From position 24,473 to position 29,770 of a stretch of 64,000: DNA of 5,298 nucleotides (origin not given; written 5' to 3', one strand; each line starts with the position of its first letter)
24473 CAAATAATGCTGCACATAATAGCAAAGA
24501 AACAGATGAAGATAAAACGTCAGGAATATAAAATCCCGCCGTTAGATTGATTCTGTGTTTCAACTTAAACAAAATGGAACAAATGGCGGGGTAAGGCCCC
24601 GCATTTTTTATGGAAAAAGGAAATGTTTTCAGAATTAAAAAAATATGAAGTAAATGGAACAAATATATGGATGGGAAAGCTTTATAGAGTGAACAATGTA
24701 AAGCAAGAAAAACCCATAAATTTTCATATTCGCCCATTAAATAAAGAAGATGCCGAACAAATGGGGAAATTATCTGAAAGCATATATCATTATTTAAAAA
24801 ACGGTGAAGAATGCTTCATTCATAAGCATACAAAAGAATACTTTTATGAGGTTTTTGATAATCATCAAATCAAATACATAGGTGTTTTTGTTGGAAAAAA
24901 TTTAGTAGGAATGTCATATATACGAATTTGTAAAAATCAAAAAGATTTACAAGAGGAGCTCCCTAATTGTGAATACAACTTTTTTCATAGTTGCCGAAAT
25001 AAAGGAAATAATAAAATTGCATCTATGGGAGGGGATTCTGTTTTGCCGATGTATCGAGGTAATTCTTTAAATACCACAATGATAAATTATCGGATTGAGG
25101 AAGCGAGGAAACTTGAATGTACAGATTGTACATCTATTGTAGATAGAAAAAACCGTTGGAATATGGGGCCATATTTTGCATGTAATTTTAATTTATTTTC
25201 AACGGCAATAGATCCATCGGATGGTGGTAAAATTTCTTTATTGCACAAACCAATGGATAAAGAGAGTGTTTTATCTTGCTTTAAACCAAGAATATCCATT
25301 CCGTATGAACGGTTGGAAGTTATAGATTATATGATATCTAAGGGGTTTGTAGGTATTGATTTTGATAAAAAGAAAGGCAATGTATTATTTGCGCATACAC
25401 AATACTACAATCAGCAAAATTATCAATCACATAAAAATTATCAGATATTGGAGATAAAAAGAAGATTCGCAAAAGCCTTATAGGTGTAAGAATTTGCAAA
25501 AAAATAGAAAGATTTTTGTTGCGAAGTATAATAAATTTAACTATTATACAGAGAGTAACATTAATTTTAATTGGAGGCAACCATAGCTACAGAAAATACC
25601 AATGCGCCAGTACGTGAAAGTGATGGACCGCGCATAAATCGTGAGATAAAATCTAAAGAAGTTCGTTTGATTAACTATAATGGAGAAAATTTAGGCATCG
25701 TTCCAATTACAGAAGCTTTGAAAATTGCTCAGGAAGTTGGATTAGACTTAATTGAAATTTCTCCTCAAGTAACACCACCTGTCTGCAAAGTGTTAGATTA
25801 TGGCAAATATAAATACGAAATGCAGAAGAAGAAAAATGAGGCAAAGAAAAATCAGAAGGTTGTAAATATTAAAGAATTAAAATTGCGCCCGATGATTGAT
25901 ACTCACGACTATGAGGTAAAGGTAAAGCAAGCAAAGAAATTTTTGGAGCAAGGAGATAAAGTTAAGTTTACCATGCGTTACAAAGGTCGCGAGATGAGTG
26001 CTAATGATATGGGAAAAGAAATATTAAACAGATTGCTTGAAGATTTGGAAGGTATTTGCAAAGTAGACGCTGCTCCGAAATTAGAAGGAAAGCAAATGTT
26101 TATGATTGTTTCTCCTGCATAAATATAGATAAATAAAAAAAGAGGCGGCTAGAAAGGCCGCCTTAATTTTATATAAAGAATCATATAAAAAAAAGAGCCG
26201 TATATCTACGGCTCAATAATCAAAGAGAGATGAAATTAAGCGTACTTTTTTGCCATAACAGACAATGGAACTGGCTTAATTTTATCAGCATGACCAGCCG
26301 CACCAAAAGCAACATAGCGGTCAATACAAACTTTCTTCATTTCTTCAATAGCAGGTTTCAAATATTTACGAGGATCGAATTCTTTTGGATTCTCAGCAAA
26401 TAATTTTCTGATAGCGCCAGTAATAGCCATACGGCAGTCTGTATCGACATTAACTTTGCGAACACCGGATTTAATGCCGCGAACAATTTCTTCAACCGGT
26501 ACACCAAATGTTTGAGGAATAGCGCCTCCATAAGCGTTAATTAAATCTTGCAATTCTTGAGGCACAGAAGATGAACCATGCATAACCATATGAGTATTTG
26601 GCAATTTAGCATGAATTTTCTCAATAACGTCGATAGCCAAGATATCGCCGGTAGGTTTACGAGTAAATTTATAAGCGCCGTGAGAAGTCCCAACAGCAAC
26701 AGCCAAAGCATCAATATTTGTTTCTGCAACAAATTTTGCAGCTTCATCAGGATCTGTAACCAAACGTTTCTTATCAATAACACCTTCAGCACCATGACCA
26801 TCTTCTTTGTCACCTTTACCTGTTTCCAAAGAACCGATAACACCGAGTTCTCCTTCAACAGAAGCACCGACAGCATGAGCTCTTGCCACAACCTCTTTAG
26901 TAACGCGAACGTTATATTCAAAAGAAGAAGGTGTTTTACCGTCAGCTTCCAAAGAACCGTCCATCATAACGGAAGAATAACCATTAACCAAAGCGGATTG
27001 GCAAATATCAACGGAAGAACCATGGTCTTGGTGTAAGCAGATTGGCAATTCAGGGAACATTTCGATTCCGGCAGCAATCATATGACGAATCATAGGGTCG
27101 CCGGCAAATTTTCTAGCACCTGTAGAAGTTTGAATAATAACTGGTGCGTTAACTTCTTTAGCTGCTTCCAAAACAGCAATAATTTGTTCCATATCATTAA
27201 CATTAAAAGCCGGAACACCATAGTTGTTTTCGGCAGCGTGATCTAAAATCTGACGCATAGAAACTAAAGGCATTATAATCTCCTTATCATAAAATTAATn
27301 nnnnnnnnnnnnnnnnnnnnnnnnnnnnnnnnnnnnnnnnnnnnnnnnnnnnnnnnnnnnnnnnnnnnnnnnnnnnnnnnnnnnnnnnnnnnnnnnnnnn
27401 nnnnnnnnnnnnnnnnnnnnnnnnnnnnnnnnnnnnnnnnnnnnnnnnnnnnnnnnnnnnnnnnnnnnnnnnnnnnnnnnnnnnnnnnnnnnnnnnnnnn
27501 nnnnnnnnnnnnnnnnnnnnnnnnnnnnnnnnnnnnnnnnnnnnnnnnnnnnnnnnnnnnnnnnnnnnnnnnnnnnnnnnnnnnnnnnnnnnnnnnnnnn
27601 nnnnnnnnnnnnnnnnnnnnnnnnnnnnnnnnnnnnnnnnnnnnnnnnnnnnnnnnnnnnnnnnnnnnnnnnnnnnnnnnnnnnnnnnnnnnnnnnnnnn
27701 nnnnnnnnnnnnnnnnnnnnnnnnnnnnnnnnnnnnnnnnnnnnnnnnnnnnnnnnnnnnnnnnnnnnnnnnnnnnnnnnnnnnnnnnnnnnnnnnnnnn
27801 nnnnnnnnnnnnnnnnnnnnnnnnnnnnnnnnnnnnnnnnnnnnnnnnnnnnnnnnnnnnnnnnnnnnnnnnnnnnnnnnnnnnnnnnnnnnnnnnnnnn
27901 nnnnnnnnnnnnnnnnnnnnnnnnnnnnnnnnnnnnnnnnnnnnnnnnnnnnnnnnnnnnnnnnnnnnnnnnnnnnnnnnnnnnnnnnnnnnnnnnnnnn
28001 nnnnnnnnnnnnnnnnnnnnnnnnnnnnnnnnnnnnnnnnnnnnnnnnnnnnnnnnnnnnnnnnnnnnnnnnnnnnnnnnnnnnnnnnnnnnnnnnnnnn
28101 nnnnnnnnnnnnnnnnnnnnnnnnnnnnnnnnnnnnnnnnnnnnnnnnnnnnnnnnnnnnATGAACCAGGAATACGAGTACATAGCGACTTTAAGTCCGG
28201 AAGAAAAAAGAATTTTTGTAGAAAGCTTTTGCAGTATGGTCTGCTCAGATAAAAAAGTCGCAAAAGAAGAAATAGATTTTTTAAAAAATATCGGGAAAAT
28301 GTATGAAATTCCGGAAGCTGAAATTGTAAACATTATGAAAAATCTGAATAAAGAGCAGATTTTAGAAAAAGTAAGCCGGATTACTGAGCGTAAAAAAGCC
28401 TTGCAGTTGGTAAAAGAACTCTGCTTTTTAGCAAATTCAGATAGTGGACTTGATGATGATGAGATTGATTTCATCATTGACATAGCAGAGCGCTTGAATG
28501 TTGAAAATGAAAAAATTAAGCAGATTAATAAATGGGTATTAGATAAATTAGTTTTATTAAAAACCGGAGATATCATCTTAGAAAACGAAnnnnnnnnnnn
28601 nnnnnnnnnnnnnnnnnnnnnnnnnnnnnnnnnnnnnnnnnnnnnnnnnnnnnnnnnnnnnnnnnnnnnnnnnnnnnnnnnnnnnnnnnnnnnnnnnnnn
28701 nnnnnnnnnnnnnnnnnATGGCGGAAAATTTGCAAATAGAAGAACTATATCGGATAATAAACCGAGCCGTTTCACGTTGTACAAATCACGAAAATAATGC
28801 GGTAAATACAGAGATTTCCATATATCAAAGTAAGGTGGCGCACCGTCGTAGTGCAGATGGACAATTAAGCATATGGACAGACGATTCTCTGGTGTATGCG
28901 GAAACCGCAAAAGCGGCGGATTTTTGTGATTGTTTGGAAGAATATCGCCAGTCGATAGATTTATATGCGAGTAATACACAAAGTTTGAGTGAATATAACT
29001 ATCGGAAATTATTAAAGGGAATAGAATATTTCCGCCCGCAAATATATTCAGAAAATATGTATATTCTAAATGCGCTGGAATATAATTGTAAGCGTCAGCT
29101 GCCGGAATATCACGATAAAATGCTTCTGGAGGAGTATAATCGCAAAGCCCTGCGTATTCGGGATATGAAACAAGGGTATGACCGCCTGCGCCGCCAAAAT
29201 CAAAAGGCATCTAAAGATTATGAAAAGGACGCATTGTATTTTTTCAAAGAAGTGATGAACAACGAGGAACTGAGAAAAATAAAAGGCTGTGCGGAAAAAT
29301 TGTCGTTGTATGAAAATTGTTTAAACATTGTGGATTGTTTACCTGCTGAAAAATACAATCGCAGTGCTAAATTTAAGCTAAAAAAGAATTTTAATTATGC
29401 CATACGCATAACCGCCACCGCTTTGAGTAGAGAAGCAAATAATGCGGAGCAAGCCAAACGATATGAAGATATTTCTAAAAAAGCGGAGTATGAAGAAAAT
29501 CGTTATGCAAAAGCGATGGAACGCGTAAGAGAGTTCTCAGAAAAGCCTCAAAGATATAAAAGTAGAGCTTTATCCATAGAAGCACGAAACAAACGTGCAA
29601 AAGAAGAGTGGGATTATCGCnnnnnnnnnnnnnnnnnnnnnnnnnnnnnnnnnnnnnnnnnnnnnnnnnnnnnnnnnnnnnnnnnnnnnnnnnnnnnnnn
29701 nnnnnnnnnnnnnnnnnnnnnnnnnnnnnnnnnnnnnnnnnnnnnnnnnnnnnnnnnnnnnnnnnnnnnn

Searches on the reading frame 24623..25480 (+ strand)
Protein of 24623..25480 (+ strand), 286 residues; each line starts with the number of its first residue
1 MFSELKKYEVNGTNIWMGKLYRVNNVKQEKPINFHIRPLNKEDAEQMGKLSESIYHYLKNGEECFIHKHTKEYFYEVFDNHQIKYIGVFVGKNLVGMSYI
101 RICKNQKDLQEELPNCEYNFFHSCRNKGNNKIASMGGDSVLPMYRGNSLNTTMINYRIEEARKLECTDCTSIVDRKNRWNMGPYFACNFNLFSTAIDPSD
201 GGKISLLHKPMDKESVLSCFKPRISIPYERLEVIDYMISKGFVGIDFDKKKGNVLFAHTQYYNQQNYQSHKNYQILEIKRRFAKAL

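Call 68: search_protein_families(library=pfam, proteins=[window:24623-25480:+], max_evalue=0.01)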
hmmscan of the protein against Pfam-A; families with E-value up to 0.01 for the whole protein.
window:24623-25480:+ (286 aa): 1 family
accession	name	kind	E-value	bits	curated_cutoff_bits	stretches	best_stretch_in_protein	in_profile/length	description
PF00583.31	Acetyltransf_1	-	0.0066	17.2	20.7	0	64-177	11-104/116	Acetyltransferase (GNAT) family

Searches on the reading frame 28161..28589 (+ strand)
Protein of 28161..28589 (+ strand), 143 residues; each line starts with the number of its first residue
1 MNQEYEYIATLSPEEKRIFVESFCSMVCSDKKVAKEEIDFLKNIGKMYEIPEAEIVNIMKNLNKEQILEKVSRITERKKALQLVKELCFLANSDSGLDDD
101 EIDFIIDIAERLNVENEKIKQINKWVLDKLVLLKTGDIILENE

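Call 10: search_protein_families(library=pfam, proteins=[window:28161-28589:+], max_evalue=1)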
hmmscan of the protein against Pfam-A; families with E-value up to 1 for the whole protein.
window:28161-28589:+ (143 aa): 12 families
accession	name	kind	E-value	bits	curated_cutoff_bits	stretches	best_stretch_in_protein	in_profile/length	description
PF05099.18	TerB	-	4.7e-11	43.4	24.4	2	65-122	59-116/118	Tellurite resistance protein TerB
PF04545.22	Sigma70_r4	-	3.1e-05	23.8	24.1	1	107-130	25-48/50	Sigma-70, region 4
PF14500.11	MMS19_N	-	0.00012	22.2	26.7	1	10-109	34-130/262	Dos2-interacting transcription regulator of RNA-Pol-II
PF10187.15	FAM192A_Fyv6_N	-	0.008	16.8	20.2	1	85-121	58-94/104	FAM192A/Fyv6, N-terminal domain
PF10007.15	DUF2250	-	0.019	15.5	24.4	1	32-73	16-57/93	Uncharacterized protein conserved in archaea (DUF2250)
PF22652.1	DUF7006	-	0.032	14.8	27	1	41-102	18-79/112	Family of unknown function (DUF7006)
PF22175.2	Ogg-HhH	-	0.035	14.1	27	1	12-88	14-91/173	8-oxoguanine DNA glycosylase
PF16221.11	HTH_47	-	0.1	12.6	27.1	0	105-129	49-73/78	winged helix-turn-helix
PF20854.2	LED_rpt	-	0.14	12.4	59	1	36-139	5-100/176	LED repeat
PF04391.17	DUF533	-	0.15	12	29.6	1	74-122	64-112/178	Protein of unknown function (DUF533)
PF21977.1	DUF6926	-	0.26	12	27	0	87-115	9-38/73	Domain of unknown function (DUF6926)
PF07892.16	DUF1667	-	0.45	11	27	0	48-72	38-62/82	Protein of unknown function (DUF1667)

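Call 11: search_protein_families(library=ncbifam, proteins=[window:28161-28589:+], max_evalue=1)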
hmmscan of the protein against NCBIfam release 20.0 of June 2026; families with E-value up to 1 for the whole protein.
window:28161-28589:+ (143 aa): 9 families
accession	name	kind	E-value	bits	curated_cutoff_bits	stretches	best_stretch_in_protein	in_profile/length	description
TIGR02997.1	Sig70-cyanoRpoD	subfamily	0.00052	19.4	384.5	1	11-130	189-297/298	RNA polymerase sigma factor, RpoD/SigA family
NF040639.1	LETM1_rel_film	equivalog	0.00057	19.4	250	2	9-63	224-278/396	LETM1-related biofilm-associated protein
NF006948.0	PRK09430.1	equivalog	0.00066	19.4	162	2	63-124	110-173/267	co-chaperone DjlA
NF006308.0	PRK08508.1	equivalog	0.0025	17.1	377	1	71-122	42-94/279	biotin synthase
TIGR02393.1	RpoD_Cterm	equivalog_domain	0.0032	17.1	354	1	30-130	134-224/238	RNA polymerase sigma factor RpoD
TIGR01889.1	Staph_reg_Sar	paralog_domain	0.011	16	62.6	1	34-71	39-76/109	staphylococcal accessory regulator family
NF045689.1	BCarotKetCrtO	equivalog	0.015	13.9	1000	1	40-88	136-184/563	beta-carotene ketolase CrtO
TIGR02937.1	sigma70-ECF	superfamily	0.06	13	42.9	0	7-130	114-161/165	sigma-70 family RNA polymerase sigma factor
NF045560.1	aroma_sacti_dom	domain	0.072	13.3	30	0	96-113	26-43/52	aroma-sacti cluster domain-containing protein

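Call 80: search_protein_families(library=padloc, proteins=[window:28161-28589:+], max_evalue=0.1)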
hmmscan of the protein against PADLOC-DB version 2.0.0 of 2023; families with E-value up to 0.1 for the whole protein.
window:28161-28589:+ (143 aa): 3 families
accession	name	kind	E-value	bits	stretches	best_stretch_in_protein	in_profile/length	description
PDLC05027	PDC-S48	-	0.001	16.3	0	17-71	271-322/411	-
PDLC03833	BnzA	-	0.0064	13.2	1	65-124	224-283/544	-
PDLC02281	AbiEi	-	0.033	12.4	0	33-49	49-65/72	AbiEi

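Call 81: search_protein_families(library=phrogs, proteins=[window:28161-28589:+], max_evalue=0.1)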
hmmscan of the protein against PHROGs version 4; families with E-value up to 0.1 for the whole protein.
window:28161-28589:+ (143 aa): 2 families
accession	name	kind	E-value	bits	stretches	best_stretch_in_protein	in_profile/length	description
phrog_35766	-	unknown function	0.012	16.9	1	7-79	25-98/131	-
phrog_12459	-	unknown function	0.017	16.2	1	32-84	23-70/87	-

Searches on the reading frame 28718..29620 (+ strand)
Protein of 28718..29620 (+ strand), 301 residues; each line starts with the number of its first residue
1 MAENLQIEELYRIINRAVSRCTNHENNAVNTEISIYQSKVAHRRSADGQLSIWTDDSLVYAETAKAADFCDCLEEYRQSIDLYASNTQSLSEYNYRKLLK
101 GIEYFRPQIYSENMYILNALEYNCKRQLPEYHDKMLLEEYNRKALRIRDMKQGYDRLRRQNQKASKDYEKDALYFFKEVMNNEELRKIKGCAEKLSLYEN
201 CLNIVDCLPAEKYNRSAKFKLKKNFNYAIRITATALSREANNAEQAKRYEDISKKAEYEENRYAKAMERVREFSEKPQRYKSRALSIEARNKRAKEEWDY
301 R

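Call 10: search_protein_families(library=pfam, proteins=[window:28718-29620:+], max_evalue=1)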
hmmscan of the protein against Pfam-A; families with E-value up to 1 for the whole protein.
window:28718-29620:+ (301 aa): 0 families

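Call 11: search_protein_families(library=ncbifam, proteins=[window:28718-29620:+], max_evalue=1)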
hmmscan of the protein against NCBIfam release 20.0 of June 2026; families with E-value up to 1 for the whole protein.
window:28718-29620:+ (301 aa): 0 families

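Call 27: find_homologous_proteins(query=window:28718-29620:+)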
Query window:28718-29620:+ (301 aa): 8 proteins with E <= 0.001 among 660 candidates.
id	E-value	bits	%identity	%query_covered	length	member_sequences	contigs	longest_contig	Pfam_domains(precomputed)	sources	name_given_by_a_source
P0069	8.7e-189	644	99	100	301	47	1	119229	-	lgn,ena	-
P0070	4.3e-174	596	92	100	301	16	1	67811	-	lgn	-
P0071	1.8e-172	590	90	100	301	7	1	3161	-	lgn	-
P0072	1.0e-168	578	87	100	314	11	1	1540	-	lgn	-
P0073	1.0e-156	539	82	100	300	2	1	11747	-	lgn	-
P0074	2.9e-86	307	51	100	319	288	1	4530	-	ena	-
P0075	6.3e-75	270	47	100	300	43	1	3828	-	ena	-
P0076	5.4e-39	152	33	99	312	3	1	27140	-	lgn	-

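Call 42: predict_structure(alignment_id=A4)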
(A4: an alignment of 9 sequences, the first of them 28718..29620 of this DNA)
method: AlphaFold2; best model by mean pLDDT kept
length: 301 residues; sequences in the alignment: 9
mean_pLDDT: 85.5   pTM: 0.72
mean pLDDT of the five models: 85.5, 84.8, 84.5, 84.4, 84.2
residues with pLDDT >= 90: 181; 70-90: 70; 50-70: 41; < 50: 9
segments of 3 or more residues with pLDDT < 50: 1-3, 49-54
pLDDT, mean of each block of 10 residues (from residue 1): 68 92 76 88 65 62 91 88 65 93 95 93 92 93 96 94 92 94 91 96 94 87 97 95 95 97 89 69 61 63 52
secondary structure, 60 per line:
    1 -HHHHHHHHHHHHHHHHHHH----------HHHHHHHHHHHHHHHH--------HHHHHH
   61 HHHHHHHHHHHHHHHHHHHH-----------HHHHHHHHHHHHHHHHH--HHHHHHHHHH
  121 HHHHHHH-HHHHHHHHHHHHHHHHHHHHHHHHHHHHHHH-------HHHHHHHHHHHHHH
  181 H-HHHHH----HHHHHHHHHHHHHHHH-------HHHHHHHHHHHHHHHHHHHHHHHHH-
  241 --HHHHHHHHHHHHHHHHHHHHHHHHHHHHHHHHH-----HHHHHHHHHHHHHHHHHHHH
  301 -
elements in order: H2-20 H31-46 H55-80 H92-108 H111-127 H129-159 H167-181 H183-187 H192-207 H215-239 H243-275 H281-300

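Call 50: fold_search(model_id=the predicted structure, library=pdb)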
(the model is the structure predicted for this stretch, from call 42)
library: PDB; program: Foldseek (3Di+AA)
matches with E <= 10: 383; with E <= 0.001: 0
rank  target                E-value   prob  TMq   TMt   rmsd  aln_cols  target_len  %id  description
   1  3qtm_B                1.7e-01  0.72  0.23  0.21  18.9       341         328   13  Structure of S. pombe nuclear import adaptor Nro1 (Space group P21) (released 2011-09-21)
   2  6vfk_B                1.8e-01  0.69  0.21  0.23  17.9       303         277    8  De novo designed tetrahedral nanoparticle T33_dn10 displaying 4 copies of BG505-SOSIP trimer on the surface (released 2020-07-22)
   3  9k86_A                2.1e-01  0.47  0.17  0.23  18.9       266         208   11  Cryo-EM structure of designed zinc-induced filament Fiber-n6-Zn1-HEHE-410 (released 2025-10-29)
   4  3msv_B                2.4e-01  0.51  0.20  0.17  18.7       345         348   12  The hypoxic regulator of sterol synthesis Nro1 is a nuclear import adaptor (released 2011-04-20)
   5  7t7c_A                2.5e-01  0.57  0.23  0.10  14.8       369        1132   11  The hexagonal organization of Munc13-1 C1-C2B-MUN-C2C domains between lipid bilayers (released 2022-02-09)
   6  5cwm                  3.1e-01  0.57  0.21  0.26  17.2       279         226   11  Crystal structure of de novo designed helical repeat protein DHR64 (released 2015-12-16)
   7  4a64_B                3.1e-01  0.25  0.18  0.17  18.5       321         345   11  Crystal structure of the N-terminal domain of human Cul4B at 2.57A resolution (released 2012-02-29)
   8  6e9t_A                3.4e-01  0.60  0.20  0.25  16.7       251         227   13  DHF58 filament (released 2018-11-21)
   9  8fit_A                3.4e-01  0.44  0.19  0.24  18.5       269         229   13  Multi-state design of two-state switchable hinge proteins (released 2023-08-16)
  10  9n2d_F                4.0e-01  0.38  0.20  0.23  13.5       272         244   10  Cryo-EM structure of an extended F. johnsoniae BAM complex, composite map (released 2025-07-09)
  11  9bui_W                4.2e-01  0.47  0.23  0.17  14.0       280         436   10  M1A Midnolin-Proteasome (with Ubl) (released 2025-06-11)
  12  6u1s_A                4.4e-01  0.63  0.24  0.23  19.2       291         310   13  Cryo-EM structure of a de novo designed 16-helix transmembrane nanopore, TMHC8_R. (released 2020-08-19)
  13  8f6q_A                4.4e-01  0.30  0.17  0.22  18.3       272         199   10  CryoEM structure of designed modular protein oligomer C8-71 (released 2023-11-29)
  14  6qb5_A                4.4e-01  0.21  0.17  0.17  17.4       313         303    9  Crystal structure of the N-terminal region of human cohesin subunit STAG1 (released 2019-02-06)
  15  5k7v_A                4.6e-01  0.69  0.26  0.28  16.6       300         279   10  Computational Design of Self-Assembling Cyclic Protein Homooligomers (released 2017-04-12)
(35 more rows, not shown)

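Call 65: find_homologous_proteins(query=A4, max_evalue=0.01)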
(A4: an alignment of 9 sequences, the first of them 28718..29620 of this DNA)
Query A4 (9 sequences) (301 aa, profile of the alignment): 23 proteins with E <= 0.01 among 3733 candidates.
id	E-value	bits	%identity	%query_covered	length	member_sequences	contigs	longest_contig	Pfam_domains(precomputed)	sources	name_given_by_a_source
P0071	2.3e-160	551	90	100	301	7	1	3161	-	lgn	-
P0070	2.6e-160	551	92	100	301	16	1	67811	-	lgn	-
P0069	4.9e-160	550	99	100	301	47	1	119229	-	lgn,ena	-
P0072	5.6e-160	550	87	100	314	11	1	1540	-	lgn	-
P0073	3.3e-154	531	82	100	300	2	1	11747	-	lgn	-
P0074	2.8e-143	495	51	100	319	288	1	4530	-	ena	-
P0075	5.8e-138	477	47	100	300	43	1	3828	-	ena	-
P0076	3.5e-121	422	33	99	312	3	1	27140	-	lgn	-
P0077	4.3e-115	402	54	100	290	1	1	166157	-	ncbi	-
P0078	4.6e-111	389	50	100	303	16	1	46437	-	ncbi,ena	-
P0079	5.0e-95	336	32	99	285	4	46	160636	-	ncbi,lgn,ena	-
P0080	2.8e-94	334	33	99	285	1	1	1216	-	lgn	-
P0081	6.1e-94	333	35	99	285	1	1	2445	-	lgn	-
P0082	6.7e-94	333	33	99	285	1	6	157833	-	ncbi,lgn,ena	-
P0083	1.2e-93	332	33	99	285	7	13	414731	-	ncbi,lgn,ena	-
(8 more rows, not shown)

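Call 80: search_protein_families(library=padloc, proteins=[window:28718-29620:+], max_evalue=0.1)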
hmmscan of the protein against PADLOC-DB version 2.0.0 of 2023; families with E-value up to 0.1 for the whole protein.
window:28718-29620:+ (301 aa): 0 families

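Call 81: search_protein_families(library=phrogs, proteins=[window:28718-29620:+], max_evalue=0.1)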
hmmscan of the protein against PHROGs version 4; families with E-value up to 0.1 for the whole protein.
window:28718-29620:+ (301 aa): 1 family
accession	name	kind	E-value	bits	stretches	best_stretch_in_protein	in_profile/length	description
phrog_18606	-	unknown function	0.027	15.4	1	39-122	32-115/153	-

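Call 83: search_solved_structures(query=A4, max_evalue=1)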
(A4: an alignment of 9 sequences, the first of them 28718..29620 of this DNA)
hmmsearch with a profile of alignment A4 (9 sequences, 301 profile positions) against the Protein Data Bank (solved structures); distinct sequences matched with E-value up to 1: 0.
